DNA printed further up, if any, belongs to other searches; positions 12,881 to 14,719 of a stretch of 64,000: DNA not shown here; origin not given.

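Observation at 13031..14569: GH49/GH28-like beta-helix lipoprotein: candidate endo-beta-L-arabinopyranase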

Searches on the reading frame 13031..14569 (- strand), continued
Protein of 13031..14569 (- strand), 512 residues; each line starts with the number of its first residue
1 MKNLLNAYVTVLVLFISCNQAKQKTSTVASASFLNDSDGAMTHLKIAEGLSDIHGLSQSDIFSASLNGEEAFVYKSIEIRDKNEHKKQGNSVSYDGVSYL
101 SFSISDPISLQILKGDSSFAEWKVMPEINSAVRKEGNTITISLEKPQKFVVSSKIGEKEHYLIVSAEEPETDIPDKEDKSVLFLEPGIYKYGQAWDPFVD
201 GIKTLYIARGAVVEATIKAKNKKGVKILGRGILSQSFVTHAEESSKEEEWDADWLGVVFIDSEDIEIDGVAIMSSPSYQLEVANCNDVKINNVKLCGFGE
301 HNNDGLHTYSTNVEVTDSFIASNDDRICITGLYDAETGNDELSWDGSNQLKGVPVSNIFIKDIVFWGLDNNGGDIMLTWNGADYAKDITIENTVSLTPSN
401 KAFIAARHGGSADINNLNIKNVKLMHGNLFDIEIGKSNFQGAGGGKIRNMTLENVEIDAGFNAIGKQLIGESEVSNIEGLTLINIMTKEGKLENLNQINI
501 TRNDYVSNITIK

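Call 59: list_cluster_members(proteins=[P0305, P0323, P0317, P0321, P0328, P0336, P0338, P0339, P0342, P0333])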
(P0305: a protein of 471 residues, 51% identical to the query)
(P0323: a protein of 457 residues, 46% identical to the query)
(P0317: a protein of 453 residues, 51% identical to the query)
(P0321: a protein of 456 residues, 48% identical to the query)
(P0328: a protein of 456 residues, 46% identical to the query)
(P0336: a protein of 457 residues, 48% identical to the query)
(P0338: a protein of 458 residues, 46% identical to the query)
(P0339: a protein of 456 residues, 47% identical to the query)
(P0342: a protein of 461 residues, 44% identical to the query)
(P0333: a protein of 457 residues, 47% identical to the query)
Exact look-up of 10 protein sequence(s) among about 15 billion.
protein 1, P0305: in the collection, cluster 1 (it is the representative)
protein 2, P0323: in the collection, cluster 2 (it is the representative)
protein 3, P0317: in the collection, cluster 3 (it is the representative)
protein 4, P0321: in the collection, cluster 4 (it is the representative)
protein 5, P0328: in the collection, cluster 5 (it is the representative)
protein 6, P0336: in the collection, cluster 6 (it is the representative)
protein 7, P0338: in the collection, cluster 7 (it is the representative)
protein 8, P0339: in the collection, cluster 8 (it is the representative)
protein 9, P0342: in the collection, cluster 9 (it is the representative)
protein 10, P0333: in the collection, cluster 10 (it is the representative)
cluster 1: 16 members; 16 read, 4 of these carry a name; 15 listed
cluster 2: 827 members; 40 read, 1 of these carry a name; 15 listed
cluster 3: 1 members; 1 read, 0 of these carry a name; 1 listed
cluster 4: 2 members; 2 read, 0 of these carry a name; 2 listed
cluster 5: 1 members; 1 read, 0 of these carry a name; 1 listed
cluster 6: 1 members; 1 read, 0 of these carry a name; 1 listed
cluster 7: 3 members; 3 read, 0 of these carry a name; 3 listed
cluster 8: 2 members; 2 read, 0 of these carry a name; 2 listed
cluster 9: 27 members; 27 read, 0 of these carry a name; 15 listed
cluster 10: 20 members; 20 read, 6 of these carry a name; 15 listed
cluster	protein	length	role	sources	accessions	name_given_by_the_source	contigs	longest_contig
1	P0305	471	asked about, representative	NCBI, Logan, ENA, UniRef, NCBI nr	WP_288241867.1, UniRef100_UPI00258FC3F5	glycosyl hydrolase family 28 protein [uncultured Bacteroides sp.] | glycosyl hydrolase family 28 protein n=1 Tax=uncultured Bacteroides sp. TaxID=162156 ...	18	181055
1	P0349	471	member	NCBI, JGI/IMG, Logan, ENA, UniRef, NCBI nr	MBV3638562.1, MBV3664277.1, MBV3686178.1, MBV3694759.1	glycosyl hydrolase family 28 protein [Bacteroides cellulosilyticus] | glycosyl hydrolase family 28 protein n=1 Tax=Bacteroides cellulosilyticus TaxID=246787 ...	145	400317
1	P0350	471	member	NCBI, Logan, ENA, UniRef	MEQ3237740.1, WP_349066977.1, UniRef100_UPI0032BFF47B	glycosyl hydrolase family 28 protein [Bacteroides cellulosilyticus] | glycosyl hydrolase family 28 protein n=1 Tax=Bacteroides cellulosilyticus TaxID=246787 ...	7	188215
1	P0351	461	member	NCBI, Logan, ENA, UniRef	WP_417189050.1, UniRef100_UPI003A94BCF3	glycosyl hydrolase family 28 protein [Bacteroides sp.] | glycosyl hydrolase family 28 protein n=1 Tax=Bacteroides sp. TaxID=29523 ...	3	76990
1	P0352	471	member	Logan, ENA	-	-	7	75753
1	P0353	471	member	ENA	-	-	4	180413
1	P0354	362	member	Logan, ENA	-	-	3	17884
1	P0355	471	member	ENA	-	-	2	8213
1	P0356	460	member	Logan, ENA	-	-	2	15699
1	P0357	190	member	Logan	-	-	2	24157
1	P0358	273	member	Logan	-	-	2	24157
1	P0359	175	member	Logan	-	-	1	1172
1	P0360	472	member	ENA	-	-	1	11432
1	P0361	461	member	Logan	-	-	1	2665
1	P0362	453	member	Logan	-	-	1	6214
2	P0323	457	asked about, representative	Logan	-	-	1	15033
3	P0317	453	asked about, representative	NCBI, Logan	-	-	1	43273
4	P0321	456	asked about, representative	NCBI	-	-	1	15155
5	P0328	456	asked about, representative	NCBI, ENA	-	-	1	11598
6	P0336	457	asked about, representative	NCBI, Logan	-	-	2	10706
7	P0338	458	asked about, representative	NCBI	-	-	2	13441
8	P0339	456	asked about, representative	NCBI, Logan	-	-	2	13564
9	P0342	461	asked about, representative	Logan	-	-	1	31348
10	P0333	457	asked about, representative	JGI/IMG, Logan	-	hypothetical protein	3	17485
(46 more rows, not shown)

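Call 61: find_encoding_contigs(protein=P0270, flank=10000, max_places=2)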
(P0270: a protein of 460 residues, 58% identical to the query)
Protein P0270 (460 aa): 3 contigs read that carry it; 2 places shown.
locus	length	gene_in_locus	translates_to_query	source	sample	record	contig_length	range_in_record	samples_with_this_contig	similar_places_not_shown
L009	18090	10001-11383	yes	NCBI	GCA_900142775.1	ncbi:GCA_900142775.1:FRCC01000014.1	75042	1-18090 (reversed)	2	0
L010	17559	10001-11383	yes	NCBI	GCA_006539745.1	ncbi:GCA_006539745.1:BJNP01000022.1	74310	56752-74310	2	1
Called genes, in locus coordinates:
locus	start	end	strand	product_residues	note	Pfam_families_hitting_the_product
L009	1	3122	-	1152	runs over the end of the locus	PF18099:CBM_35_2 (faint), PF03422:CBM_6, PF18962:Por_Secre_tail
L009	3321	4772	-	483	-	PF04616:Glyco_hydro_43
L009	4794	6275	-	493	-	PF04616:Glyco_hydro_43, PF03422:CBM_6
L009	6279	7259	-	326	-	-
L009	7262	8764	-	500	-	PF00884:Sulfatase, PF01663:Phosphodiest (faint), PF02995:DUF229 (weak), PF16347:SGSH_C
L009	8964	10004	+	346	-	PF04616:Glyco_hydro_43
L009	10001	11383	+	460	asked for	PF13229:Beta_helix (weak)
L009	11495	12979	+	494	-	PF00884:Sulfatase, PF01663:Phosphodiest (weak), PF16347:SGSH_C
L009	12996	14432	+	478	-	PF16499:Melibiase_2, PF17801:Melibiase_C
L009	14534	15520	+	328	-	PF04616:Glyco_hydro_43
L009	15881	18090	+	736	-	PF13620:CarboxypepD_reg, PF13715:CarbopepD_reg_2, PF07715:Plug, PF14905:OMP_b-brl_3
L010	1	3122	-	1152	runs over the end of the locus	PF18099:CBM_35_2 (faint), PF03422:CBM_6, PF18962:Por_Secre_tail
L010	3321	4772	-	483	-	PF04616:Glyco_hydro_43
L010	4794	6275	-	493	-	PF04616:Glyco_hydro_43, PF03422:CBM_6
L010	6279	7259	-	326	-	-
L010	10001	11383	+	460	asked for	PF13229:Beta_helix (weak)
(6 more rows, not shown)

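Call 62: find_encoding_contigs(protein=P0247, flank=10000, max_places=2)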
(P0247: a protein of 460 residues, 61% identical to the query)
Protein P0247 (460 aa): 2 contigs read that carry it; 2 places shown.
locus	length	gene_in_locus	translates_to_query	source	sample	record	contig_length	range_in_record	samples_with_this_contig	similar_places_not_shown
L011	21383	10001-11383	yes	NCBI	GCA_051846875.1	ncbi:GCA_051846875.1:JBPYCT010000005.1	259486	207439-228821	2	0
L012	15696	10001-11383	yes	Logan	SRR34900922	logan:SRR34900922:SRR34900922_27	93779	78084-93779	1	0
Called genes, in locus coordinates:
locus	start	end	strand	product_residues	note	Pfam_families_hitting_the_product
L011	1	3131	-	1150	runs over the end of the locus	PF03422:CBM_6, PF18099:CBM_35_2 (weak), PF18962:Por_Secre_tail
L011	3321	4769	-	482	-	PF04616:Glyco_hydro_43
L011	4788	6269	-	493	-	PF04616:Glyco_hydro_43, PF03422:CBM_6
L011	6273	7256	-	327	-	PF14315:DUF4380 (faint)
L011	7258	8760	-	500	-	PF00884:Sulfatase, PF01663:Phosphodiest (faint), PF02995:DUF229 (weak), PF16347:SGSH_C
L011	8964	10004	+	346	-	PF04616:Glyco_hydro_43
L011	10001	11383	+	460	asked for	PF00295:Glyco_hydro_28 (faint)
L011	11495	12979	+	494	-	PF00884:Sulfatase, PF01663:Phosphodiest (weak), PF16347:SGSH_C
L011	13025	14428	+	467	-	PF16499:Melibiase_2, PF17801:Melibiase_C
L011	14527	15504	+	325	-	PF04616:Glyco_hydro_43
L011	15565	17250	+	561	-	PF00474:SSF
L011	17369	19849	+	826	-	PF13620:CarboxypepD_reg, PF13715:CarbopepD_reg_2, PF07715:Plug, PF14905:OMP_b-brl_3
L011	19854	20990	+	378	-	PF03781:FGE-sulfatase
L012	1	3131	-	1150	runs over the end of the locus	PF03422:CBM_6, PF18099:CBM_35_2 (weak), PF18962:Por_Secre_tail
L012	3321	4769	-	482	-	PF04616:Glyco_hydro_43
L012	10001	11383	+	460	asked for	PF00295:Glyco_hydro_28 (faint)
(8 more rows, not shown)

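Call 64: search_solved_structures(query=A4, max_evalue=1, show_alignments=1)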
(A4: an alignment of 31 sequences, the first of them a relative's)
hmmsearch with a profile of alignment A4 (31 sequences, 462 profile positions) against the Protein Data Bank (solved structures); distinct sequences matched with E-value up to 1: 10.
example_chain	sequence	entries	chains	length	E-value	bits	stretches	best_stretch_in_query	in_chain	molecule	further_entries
6nzs_A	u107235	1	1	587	3.5e-37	131.2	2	153-382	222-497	Dextranase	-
3wwg_A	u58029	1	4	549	3.3e-27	98.3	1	35-353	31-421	Isopullulanase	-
1wmr_A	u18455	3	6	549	4.3e-27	97.9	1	35-377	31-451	Isopullulanase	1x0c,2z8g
1ogm_X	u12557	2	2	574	3.5e-24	88.4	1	174-337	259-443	DEXTRANASE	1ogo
5olp_A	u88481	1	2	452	3.8e-07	32.2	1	194-293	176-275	Pectate lyase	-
3jur_A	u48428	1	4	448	7.9e-07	31.2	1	223-293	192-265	Exo-poly-alpha-D-galacturonosidase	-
8ikx_A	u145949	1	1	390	0.00012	24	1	200-374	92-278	Pectin lyase-like superfamily protein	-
7b7a_A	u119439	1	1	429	0.00015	23.6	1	200-374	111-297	Pectin lyase-like superfamily protein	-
5mki_A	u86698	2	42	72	0.26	13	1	175-213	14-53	Like-Sm ribonucleoprotein core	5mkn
4mxn_A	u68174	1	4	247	0.95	11.1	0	194-245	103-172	Uncharacterized protein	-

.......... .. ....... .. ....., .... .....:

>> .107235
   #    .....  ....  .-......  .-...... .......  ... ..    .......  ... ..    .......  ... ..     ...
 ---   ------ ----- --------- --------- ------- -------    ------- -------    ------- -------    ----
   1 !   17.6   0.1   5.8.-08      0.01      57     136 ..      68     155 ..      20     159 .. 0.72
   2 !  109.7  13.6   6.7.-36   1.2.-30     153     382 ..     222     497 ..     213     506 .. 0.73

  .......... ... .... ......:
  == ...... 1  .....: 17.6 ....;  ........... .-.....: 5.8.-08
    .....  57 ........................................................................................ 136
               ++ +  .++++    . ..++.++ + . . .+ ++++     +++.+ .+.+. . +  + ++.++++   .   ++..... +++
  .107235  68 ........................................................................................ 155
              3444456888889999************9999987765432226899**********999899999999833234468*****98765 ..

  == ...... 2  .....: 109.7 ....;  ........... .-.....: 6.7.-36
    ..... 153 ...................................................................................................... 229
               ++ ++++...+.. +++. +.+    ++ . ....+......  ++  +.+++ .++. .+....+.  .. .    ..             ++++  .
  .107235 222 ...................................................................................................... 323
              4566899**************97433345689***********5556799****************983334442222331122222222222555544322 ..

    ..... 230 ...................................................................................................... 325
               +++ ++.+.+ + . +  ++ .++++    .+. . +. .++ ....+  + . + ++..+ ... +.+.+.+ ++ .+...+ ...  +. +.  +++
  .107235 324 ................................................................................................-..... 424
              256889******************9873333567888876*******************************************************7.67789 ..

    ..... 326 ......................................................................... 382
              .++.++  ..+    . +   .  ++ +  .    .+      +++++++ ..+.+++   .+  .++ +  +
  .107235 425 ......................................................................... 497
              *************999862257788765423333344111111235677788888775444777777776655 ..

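Call 67: find_encoding_contigs(protein=P0323, flank=10000, max_places=3)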
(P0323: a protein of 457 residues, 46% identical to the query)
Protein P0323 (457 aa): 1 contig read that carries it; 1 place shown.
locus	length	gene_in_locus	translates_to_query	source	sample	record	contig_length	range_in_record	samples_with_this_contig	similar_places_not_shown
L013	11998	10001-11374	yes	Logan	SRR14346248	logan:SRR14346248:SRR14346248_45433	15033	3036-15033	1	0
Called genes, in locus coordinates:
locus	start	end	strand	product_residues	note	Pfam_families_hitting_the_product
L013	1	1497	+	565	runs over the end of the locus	PF14322:SusD-like_3, PF07980:SusD_RagB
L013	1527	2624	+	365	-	PF08522:BT_3987-like_N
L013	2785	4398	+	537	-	PF16396:DUF5005 (faint), PF04616:Glyco_hydro_43, PF17851:GH43_C2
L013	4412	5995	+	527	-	PF00884:Sulfatase, PF01663:Phosphodiest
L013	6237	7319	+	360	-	-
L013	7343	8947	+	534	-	PF00884:Sulfatase, PF01663:Phosphodiest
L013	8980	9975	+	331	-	PF04616:Glyco_hydro_43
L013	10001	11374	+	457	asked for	PF00295:Glyco_hydro_28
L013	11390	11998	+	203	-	?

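Call 71: find_encoding_contigs(protein=P0010, flank=10000, max_places=1)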
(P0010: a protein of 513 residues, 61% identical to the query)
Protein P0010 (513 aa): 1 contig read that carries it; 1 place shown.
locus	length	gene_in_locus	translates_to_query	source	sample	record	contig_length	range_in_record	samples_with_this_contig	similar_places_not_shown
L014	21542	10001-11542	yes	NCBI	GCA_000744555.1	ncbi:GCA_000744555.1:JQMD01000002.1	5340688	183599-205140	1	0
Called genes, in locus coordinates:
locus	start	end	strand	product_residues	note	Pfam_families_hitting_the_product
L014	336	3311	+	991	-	PF13620:CarboxypepD_reg, PF13715:CarbopepD_reg_2, PF07715:Plug, PF00593:TonB_dep_Rec_b-barrel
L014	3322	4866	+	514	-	PF14322:SusD-like_3, PF12771:SusD-like_2 (weak), PF07980:SusD_RagB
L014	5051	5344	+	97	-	-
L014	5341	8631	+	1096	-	PF01839:FG-GAP (faint), PF13517:FG-GAP_3, PF07593:UnbV_ASPIC, PF13517:FG-GAP_3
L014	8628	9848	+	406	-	PF22113:Mtrc-MtrF_II-IV_dom (faint), PF14522:Cytochrome_C7 (faint), PF14537:Cytochrom_c3_2 (faint), PF09699:Paired_CXXCH_1 (faint), PF13435:Cytochrome_C554 (faint)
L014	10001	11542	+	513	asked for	PF00295:Glyco_hydro_28 (weak)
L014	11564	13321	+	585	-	PF00474:SSF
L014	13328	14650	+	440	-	PF16499:Melibiase_2, PF17801:Melibiase_C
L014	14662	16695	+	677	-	PF00456:Transketolase_N, PF02779:Transket_pyr, PF22613:Transketolase_C_1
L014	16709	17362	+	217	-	PF00923:TAL_FSA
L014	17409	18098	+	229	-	PF00293:NUDIX (weak), PF19368:WHD_AraR, PF21906:WHD_NrtR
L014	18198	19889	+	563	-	PF00370:FGGY_N, PF02782:FGGY_C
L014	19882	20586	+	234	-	PF00596:Aldolase_II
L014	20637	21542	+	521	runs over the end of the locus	PF00474:SSF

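Call 72: find_encoding_contigs(protein=P0030, flank=10000, max_places=1)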
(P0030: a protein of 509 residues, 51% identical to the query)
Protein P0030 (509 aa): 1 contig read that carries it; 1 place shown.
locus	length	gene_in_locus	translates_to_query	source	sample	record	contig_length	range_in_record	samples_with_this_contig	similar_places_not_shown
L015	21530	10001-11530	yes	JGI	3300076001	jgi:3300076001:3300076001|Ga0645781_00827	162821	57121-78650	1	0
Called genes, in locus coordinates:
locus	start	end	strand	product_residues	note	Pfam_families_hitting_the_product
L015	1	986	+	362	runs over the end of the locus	PF04616:Glyco_hydro_43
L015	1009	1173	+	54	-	-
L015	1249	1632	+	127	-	-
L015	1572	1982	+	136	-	-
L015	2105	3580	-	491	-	-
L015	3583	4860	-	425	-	PF07690:MFS_1, PF06779:MFS_4 (weak)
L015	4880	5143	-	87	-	-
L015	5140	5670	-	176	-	PF00884:Sulfatase, PF01663:Phosphodiest (weak)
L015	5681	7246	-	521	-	PF00884:Sulfatase, PF01663:Phosphodiest (weak), PF02995:DUF229, PF16347:SGSH_C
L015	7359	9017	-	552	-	PF00884:Sulfatase, PF01663:Phosphodiest (faint), PF02995:DUF229 (weak), PF16347:SGSH_C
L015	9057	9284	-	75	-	-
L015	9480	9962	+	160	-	PF00392:GntR, PF07729:FCD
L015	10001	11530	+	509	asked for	PF00295:Glyco_hydro_28 (weak)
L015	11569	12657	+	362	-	PF04616:Glyco_hydro_43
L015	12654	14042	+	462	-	-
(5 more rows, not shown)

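Call 73: find_encoding_contigs(protein=P0044, flank=10000, max_places=1)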
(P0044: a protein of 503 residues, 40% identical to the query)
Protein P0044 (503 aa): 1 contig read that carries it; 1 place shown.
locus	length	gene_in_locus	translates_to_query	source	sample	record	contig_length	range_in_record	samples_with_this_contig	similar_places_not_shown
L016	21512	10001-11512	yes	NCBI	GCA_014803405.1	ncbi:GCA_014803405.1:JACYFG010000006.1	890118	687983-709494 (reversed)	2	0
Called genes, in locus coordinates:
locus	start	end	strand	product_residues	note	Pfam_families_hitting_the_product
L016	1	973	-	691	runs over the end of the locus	PF00331:Glyco_hydro_10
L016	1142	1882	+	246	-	PF02522:Antibiotic_NAT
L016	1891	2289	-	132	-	PF10990:DUF2809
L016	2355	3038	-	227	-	-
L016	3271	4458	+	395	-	PF07690:MFS_1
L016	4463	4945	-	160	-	PF01346:FKBP_N (weak), PF00254:FKBP_C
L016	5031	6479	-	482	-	PF03060:NMO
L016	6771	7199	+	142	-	-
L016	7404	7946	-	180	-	PF03544:TonB_C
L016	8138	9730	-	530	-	PF00884:Sulfatase, PF16347:SGSH_C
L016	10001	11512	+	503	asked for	PF00295:Glyco_hydro_28 (faint), PF13229:Beta_helix (faint)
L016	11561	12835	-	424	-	PF03600:CitMHS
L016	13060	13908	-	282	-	PF00135:COesterase, PF20434:BD-FAE, PF12146:Hydrolase_4 (faint), PF07859:Abhydrolase_3, PF02230:Abhydrolase_2 (faint), PF01738:DLH (faint), PF00326:Peptidase_S9 (weak)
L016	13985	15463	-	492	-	PF12796:Ank_2, PF13637:Ank_4 (weak), PF00023:Ank (weak), PF13637:Ank_4, PF12796:Ank_2, PF12796:Ank_2, PF13637:Ank_4, PF12796:Ank_2, +7 more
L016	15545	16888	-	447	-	PF07586:HXXSHH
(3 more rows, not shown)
